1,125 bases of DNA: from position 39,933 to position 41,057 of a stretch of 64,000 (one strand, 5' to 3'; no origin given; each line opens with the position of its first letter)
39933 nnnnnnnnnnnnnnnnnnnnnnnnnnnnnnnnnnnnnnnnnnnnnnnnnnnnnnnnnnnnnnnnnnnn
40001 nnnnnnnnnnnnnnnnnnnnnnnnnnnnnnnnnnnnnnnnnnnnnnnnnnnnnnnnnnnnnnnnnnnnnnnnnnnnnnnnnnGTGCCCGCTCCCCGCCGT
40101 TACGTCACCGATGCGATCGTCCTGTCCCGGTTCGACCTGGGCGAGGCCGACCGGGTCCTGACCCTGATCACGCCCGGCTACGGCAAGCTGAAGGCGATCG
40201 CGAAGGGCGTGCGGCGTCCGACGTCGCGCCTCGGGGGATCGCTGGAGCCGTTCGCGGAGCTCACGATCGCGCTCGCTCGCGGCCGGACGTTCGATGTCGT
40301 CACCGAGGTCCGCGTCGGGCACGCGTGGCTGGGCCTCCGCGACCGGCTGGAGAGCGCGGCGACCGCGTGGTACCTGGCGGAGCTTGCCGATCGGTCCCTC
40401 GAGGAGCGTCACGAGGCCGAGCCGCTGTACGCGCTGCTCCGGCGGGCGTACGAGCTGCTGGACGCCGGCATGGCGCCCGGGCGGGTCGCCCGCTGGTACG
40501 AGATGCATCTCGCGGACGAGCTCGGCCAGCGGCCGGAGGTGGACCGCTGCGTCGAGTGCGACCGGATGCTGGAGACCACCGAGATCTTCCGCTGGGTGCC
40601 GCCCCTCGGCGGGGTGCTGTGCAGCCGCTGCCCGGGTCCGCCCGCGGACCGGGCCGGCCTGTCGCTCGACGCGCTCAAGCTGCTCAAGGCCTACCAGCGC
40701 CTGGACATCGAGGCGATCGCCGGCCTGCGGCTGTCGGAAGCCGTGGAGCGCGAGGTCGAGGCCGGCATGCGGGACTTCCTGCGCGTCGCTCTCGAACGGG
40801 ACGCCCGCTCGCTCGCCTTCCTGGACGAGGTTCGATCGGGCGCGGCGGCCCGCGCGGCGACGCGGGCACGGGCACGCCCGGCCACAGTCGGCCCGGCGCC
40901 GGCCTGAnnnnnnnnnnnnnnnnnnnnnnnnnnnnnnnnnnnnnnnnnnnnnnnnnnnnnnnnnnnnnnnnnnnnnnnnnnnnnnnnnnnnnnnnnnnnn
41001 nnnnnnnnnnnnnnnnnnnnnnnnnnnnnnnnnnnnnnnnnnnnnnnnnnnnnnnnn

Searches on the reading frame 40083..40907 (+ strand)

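Call 75: search_protein_families(library=pfam, proteins=[window:40083-40907:+], max_evalue=0.001)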
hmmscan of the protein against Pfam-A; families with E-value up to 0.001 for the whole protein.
window:40083-40907:+ (274 aa): 2 families
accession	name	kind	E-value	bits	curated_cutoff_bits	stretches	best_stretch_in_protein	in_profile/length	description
PF02565.21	RecO_C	-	4.8e-25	88.6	22.1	1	88-244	3-156/157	Recombination protein O C terminal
PF11967.14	RecO_N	-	8.1e-19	67.9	27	1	7-78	4-76/80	Recombination protein O N terminal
